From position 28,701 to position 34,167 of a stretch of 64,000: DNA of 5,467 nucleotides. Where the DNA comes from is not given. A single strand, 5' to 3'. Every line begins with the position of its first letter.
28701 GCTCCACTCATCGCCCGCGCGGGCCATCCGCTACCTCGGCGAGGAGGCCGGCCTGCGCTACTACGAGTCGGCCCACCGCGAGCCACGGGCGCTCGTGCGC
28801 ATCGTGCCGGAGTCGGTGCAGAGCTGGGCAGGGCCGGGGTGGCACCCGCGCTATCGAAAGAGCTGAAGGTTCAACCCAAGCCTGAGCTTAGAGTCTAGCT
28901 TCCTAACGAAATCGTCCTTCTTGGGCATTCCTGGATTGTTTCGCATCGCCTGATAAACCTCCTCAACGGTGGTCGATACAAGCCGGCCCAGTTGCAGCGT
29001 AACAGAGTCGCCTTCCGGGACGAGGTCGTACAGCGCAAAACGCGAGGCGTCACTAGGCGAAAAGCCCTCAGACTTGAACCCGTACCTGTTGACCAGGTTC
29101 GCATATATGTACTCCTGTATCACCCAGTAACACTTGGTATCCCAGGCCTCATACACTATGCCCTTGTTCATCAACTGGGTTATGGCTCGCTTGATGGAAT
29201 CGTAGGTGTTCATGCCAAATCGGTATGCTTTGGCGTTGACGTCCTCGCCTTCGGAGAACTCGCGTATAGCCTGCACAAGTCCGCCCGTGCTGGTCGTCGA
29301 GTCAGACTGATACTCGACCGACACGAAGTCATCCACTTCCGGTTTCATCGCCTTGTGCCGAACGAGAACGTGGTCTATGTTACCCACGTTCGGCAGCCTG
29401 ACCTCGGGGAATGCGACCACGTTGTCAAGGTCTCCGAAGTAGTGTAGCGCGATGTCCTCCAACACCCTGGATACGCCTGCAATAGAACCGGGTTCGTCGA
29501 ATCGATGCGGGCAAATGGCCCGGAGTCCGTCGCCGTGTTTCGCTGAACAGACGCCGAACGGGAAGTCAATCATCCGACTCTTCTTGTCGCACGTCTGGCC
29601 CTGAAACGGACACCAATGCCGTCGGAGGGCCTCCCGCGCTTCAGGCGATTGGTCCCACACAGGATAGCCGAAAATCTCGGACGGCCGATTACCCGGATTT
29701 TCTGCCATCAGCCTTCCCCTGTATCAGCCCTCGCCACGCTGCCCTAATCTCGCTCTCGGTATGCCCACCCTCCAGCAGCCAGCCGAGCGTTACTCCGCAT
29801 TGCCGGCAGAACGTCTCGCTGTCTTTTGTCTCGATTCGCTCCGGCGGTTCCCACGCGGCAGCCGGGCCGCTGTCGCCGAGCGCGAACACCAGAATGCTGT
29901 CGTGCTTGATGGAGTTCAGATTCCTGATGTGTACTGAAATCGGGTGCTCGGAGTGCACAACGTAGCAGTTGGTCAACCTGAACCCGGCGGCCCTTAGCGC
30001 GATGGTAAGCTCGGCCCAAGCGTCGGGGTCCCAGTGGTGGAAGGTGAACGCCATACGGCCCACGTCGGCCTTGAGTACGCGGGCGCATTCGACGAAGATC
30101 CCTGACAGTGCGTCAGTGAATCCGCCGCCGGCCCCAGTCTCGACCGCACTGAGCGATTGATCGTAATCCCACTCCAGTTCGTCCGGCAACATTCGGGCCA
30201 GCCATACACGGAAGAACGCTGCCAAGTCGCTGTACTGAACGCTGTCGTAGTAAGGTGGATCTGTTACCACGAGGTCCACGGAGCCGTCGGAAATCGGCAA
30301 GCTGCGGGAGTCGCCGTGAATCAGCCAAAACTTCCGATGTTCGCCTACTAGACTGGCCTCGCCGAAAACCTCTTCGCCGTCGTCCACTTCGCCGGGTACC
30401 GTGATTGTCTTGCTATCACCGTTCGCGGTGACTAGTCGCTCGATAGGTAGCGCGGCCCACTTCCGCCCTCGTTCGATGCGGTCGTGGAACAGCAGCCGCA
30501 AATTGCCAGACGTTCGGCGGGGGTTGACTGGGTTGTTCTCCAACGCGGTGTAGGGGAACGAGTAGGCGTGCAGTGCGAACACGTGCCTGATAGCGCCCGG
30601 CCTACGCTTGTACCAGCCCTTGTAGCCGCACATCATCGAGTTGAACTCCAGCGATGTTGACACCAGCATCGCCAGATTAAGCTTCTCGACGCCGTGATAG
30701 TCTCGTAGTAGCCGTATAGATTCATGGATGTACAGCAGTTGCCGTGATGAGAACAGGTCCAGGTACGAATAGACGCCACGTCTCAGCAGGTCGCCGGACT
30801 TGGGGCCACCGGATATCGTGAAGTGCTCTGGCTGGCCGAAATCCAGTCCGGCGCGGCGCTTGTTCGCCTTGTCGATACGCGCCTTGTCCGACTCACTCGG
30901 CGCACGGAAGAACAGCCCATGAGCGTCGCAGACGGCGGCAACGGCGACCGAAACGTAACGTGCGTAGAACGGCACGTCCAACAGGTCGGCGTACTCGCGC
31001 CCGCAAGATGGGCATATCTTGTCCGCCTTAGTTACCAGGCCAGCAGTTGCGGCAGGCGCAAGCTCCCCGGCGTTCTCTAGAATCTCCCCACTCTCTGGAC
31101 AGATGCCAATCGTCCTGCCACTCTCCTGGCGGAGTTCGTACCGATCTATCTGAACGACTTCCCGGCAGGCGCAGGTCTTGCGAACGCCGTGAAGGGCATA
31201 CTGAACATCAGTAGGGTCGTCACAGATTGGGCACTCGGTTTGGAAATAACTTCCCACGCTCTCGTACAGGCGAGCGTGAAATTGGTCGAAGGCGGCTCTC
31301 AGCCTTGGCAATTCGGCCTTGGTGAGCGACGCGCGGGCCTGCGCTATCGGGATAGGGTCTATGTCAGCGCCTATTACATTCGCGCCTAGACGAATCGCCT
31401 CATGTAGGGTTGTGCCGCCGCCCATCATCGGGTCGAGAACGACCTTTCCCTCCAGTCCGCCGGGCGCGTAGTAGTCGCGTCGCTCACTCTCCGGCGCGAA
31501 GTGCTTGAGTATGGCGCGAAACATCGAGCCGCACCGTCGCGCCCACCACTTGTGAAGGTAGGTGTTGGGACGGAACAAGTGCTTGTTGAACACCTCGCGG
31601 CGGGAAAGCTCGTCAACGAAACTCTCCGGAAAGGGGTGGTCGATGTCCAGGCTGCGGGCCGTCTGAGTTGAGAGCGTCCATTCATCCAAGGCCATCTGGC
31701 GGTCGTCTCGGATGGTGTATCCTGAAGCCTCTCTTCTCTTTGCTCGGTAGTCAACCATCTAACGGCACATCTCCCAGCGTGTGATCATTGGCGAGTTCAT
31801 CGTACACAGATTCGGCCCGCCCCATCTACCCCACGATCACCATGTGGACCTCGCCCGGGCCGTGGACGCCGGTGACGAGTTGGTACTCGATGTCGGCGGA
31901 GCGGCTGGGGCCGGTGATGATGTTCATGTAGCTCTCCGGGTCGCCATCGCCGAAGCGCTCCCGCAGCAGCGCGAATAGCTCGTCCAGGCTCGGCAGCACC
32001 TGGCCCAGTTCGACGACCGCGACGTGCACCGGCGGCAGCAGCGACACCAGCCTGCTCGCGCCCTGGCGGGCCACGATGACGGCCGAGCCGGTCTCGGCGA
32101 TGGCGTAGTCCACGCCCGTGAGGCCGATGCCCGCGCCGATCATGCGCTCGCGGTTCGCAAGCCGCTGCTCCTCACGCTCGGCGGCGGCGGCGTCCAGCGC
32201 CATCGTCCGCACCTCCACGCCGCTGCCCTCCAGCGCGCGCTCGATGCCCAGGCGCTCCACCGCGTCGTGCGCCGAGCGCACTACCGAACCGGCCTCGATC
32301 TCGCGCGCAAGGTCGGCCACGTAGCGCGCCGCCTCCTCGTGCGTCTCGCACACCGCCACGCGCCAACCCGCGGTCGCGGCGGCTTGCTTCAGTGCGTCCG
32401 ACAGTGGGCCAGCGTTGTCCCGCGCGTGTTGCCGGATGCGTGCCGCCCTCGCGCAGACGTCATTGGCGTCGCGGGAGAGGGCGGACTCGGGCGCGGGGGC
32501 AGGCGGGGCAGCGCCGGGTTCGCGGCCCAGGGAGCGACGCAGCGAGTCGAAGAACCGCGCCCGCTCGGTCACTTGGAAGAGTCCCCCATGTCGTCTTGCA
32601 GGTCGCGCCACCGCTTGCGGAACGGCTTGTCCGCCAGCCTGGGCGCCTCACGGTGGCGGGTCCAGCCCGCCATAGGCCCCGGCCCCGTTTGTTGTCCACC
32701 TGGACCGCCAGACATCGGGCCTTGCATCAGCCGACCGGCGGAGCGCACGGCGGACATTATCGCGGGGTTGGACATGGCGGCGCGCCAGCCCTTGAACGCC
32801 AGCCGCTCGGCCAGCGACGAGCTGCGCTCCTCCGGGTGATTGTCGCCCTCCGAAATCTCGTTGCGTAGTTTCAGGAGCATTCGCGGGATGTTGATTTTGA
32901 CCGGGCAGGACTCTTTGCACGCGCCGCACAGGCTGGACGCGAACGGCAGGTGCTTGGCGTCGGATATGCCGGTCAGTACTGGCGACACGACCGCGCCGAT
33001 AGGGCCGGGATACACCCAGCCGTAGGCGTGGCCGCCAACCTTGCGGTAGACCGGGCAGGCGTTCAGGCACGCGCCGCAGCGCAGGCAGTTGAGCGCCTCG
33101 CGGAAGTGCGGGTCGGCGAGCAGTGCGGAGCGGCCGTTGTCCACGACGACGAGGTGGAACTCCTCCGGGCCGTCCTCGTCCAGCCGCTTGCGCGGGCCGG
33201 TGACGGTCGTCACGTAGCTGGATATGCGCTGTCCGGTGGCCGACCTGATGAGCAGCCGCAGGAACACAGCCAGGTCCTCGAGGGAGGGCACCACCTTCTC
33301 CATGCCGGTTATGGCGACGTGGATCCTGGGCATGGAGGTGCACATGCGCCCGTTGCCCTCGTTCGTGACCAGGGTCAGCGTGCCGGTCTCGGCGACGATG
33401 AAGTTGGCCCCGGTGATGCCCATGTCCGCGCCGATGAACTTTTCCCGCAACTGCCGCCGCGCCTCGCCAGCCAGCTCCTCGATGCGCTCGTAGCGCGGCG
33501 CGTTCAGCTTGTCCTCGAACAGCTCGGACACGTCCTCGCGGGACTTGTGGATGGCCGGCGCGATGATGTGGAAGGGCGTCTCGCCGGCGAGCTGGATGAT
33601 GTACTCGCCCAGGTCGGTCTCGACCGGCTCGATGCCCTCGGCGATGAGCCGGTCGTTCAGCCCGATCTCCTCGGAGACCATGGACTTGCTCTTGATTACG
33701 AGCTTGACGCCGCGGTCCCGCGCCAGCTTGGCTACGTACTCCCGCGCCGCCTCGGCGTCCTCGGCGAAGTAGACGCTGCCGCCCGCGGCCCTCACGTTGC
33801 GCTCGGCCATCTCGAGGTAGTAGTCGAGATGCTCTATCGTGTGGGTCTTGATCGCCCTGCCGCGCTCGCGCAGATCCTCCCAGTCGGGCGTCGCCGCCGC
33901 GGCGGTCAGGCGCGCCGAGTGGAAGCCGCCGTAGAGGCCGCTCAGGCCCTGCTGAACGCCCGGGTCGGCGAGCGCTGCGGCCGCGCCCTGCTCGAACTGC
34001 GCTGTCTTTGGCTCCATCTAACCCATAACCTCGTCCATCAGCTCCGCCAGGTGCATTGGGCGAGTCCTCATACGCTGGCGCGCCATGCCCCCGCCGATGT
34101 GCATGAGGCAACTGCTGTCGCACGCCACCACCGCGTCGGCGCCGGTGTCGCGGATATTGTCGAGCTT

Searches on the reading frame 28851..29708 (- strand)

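Call 82: search_protein_families(library=pfam, proteins=[window:28851-29708:-], max_evalue=0.00001)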
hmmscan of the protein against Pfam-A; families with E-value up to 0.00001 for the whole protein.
window:28851-29708:- (285 aa): 1 family
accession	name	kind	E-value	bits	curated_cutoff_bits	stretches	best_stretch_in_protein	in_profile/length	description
PF12183.14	NotI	-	1.1e-09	38.5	22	1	25-205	9-206/238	Restriction endonuclease NotI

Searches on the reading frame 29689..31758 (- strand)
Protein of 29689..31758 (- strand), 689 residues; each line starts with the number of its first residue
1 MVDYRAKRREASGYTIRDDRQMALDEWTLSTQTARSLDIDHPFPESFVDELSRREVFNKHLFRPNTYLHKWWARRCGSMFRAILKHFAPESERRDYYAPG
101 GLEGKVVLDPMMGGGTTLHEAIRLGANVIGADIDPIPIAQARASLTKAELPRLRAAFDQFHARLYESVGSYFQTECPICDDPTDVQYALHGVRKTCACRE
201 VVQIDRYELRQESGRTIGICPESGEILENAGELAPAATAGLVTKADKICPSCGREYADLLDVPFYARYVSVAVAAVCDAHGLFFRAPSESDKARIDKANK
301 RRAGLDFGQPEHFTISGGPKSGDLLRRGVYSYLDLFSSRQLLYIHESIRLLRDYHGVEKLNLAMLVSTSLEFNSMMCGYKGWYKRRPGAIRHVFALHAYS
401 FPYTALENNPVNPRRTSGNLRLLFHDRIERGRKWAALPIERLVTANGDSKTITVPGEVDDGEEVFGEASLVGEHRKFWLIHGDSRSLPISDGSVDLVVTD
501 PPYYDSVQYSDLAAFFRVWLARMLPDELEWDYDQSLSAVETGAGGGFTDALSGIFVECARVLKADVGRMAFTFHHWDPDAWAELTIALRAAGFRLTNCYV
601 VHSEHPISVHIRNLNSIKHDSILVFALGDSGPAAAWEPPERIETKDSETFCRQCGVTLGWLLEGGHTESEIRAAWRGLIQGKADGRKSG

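Call 82: search_protein_families(library=pfam, proteins=[window:29689-31758:-], max_evalue=0.00001)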
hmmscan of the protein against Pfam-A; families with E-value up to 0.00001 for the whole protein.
window:29689-31758:- (689 aa): 2 families
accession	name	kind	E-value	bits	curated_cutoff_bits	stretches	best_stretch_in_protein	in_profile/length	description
PF01555.25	N6_N4_Mtase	-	1.4e-10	41.9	26.7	1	103-135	181-213/221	DNA methylase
PF01170.24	UPF0020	-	1e-05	25.8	22.3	0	481-508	109-136/197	RMKL-like, methyltransferase domain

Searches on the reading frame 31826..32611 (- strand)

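Call 82: search_protein_families(library=pfam, proteins=[window:31826-32611:-], max_evalue=0.00001)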
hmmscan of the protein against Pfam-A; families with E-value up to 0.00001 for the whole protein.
window:31826-32611:- (261 aa): 1 family
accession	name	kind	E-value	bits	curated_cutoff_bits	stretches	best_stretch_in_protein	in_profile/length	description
PF02589.21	LUD_dom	-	4.4e-39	134.6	22.6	1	74-260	4-189/189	LUD domain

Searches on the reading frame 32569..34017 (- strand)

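Call 82: search_protein_families(library=pfam, proteins=[window:32569-34017:-], max_evalue=0.00001)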
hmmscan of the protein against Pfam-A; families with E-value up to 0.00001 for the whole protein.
window:32569-34017:- (482 aa): 5 families
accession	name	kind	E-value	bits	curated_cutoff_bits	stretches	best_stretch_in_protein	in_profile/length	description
PF02589.21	LUD_dom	-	1.7e-54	184.9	22.6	1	68-292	1-189/189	LUD domain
PF13183.11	Fer4_8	-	1.1e-12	48.7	27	1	308-375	2-68/68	4Fe-4S dicluster domain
PF11870.13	LutB_C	-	2.2e-10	41.2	26.8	1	396-472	19-85/88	Lactate utilisation protein B, C-terminal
PF13237.11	Fer4_10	-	2.3e-06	27.9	25.5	0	308-324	6-23/53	4Fe-4S dicluster domain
PF13187.11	Fer4_9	-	8e-06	26.2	27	0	304-322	30-48/52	4Fe-4S dicluster domain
